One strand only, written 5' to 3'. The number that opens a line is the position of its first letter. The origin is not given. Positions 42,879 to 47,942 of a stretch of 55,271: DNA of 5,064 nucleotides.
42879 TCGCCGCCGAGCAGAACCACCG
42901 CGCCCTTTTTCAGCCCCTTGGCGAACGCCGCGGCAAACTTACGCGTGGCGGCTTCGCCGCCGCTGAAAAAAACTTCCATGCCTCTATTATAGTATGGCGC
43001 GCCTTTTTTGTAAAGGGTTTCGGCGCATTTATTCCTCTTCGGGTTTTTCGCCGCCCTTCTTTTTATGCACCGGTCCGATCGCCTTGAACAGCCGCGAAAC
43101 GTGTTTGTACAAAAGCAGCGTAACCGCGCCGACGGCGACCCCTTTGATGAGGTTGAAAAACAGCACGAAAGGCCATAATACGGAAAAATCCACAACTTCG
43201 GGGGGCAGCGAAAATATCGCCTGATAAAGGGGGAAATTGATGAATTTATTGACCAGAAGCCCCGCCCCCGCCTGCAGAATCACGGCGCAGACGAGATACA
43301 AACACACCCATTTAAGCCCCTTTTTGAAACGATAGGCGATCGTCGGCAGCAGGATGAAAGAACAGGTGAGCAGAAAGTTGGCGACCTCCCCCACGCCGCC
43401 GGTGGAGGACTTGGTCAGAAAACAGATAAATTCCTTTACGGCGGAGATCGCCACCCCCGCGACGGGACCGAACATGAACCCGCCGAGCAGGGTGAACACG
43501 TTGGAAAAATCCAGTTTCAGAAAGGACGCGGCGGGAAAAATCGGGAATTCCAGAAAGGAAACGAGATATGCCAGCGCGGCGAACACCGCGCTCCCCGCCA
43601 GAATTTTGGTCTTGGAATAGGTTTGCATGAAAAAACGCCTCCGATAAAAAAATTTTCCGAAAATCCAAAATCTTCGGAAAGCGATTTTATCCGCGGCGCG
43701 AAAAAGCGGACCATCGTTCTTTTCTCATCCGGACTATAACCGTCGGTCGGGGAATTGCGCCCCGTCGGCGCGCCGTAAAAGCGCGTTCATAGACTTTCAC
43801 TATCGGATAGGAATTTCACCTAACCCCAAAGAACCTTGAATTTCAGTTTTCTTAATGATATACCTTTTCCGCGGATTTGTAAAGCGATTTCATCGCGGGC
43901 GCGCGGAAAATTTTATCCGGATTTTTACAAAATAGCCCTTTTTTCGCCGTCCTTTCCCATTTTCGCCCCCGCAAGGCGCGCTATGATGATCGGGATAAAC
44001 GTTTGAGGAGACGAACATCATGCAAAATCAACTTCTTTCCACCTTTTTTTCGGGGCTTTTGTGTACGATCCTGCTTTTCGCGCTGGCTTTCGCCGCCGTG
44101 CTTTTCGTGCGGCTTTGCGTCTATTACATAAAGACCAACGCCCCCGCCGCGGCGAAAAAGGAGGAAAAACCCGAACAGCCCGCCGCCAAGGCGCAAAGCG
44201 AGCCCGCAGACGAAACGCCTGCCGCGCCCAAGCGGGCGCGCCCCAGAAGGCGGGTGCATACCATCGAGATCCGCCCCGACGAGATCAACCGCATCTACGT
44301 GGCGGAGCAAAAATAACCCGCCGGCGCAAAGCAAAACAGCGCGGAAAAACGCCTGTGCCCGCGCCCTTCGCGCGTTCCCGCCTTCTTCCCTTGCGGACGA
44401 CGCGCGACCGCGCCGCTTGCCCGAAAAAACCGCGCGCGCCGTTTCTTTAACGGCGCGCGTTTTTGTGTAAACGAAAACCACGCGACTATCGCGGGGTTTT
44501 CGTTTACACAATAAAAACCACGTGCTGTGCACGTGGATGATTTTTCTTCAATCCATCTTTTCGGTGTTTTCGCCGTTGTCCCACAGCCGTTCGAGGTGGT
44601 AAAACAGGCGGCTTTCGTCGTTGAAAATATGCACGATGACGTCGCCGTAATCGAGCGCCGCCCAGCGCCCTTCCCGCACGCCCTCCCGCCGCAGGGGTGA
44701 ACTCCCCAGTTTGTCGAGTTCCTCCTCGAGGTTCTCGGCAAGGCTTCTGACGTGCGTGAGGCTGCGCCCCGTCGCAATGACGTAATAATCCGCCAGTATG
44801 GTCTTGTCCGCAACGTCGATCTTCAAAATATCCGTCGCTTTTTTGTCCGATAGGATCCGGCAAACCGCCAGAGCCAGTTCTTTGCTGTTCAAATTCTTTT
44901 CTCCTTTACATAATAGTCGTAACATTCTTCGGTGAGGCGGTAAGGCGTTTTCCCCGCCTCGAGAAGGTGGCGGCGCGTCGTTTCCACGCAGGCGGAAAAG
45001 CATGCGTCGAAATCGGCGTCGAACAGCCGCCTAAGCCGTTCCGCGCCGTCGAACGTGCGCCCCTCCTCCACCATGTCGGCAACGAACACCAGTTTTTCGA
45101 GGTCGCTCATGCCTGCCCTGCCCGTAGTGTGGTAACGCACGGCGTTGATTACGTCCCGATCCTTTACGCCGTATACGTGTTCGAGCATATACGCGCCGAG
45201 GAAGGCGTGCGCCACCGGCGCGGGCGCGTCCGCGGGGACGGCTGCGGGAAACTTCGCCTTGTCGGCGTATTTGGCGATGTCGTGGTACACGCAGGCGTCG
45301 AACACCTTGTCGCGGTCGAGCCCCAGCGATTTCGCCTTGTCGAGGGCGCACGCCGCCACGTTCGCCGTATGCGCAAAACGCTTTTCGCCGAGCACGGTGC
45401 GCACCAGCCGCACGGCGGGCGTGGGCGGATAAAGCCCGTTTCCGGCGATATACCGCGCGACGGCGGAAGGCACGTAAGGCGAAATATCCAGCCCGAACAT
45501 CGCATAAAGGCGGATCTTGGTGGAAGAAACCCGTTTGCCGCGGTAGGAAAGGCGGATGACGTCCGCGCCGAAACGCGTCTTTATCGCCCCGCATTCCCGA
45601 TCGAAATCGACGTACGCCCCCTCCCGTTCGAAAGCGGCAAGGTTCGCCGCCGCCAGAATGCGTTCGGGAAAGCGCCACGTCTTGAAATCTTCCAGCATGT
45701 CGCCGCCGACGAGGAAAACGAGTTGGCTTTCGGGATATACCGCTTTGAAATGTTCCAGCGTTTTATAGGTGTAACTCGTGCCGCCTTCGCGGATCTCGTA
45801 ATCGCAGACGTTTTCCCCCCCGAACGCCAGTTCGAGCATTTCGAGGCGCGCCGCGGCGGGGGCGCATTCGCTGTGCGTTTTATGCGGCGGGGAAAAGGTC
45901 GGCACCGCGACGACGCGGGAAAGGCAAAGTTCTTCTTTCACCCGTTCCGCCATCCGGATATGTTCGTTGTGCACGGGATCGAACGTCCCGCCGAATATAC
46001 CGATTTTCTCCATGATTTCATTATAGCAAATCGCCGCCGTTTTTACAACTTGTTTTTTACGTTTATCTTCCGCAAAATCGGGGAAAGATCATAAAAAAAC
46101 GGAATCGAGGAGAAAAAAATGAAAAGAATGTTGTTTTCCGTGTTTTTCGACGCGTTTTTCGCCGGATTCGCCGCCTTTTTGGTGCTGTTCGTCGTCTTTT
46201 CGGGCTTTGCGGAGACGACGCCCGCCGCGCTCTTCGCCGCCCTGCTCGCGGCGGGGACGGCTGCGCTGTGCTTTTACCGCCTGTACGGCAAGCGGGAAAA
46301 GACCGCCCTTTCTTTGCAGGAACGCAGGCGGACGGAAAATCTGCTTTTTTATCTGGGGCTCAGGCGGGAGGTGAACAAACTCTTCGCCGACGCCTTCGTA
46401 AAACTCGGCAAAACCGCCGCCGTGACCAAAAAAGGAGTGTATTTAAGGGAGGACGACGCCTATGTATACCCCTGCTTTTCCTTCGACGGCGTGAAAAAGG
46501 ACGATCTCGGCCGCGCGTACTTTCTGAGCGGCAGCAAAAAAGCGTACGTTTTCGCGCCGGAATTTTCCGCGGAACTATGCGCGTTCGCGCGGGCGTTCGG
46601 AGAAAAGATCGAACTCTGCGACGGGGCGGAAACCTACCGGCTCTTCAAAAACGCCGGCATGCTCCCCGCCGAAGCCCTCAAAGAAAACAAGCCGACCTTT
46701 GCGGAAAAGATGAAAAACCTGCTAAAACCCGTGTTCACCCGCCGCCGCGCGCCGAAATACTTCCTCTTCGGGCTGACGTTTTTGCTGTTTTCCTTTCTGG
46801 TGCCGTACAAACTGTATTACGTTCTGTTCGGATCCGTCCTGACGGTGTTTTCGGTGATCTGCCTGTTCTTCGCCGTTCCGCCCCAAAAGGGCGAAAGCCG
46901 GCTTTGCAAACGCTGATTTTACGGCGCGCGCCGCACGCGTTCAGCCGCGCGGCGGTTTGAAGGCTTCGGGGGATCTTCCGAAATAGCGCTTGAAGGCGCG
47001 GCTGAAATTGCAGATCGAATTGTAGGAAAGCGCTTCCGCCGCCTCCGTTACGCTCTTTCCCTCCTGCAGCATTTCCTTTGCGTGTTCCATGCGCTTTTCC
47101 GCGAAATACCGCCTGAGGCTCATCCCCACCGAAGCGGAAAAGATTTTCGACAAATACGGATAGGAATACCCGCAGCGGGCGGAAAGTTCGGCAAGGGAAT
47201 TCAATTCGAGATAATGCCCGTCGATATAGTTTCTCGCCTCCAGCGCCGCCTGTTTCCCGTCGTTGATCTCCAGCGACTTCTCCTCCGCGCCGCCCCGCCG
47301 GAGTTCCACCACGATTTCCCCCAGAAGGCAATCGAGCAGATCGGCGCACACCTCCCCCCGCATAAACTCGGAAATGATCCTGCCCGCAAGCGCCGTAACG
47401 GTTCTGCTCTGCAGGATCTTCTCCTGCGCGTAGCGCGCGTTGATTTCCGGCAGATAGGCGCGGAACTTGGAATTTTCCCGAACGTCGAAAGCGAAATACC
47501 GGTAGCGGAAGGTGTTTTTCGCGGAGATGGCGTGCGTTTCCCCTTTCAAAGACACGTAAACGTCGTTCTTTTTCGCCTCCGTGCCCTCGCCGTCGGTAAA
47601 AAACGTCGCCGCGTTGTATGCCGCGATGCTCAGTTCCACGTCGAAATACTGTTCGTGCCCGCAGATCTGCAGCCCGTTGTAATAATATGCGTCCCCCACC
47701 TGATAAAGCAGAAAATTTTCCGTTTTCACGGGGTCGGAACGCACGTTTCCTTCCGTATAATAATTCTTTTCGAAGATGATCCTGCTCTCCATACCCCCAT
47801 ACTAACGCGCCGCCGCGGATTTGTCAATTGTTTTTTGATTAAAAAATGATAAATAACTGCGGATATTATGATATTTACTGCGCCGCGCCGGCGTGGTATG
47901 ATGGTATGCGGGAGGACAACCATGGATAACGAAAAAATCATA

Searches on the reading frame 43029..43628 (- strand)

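Call 66: search_protein_families(library=pfam, proteins=[window:43029-43628:-], max_evalue=0.001)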
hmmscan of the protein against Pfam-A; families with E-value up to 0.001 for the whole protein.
window:43029-43628:- (199 aa): 1 family
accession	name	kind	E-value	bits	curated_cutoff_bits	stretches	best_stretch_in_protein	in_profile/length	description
PF12822.12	ECF_trnsprt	-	2.3e-22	80.3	30.7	1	10-174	3-169/169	ECF transporter, substrate-specific component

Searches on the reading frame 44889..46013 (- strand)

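Call 66: search_protein_families(library=pfam, proteins=[window:44889-46013:-], max_evalue=0.001)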
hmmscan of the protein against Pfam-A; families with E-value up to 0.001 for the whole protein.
window:44889-46013:- (374 aa): 2 families
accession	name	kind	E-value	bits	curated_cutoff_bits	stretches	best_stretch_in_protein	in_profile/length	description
PF01467.32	CTP_transf_like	-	8.8e-22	78.2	21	1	6-168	1-131/133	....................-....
PF01966.28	HD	-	8.5e-13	49.1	22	1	212-315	1-113/116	HD domain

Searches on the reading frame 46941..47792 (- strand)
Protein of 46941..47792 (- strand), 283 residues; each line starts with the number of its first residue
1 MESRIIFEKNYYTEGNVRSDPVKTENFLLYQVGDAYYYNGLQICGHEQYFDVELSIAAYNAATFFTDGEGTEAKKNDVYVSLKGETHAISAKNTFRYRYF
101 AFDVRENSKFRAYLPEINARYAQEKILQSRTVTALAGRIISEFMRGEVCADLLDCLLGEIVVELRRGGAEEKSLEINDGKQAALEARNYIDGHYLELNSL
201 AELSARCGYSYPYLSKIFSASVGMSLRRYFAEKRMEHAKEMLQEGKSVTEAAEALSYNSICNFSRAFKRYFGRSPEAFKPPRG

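Call 66: search_protein_families(library=pfam, proteins=[window:46941-47792:-], max_evalue=0.001)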
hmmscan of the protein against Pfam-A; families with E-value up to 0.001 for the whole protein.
window:46941-47792:- (283 aa): 2 families
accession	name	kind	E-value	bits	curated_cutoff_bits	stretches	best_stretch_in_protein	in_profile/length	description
PF12833.13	HTH_18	-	9e-20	71.2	33.6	1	203-278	1-77/80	Helix-turn-helix domain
PF00165.29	HTH_AraC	-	5.7e-14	52.3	26.6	2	242-277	5-39/42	Bacterial regulatory helix-turn-helix proteins, AraC family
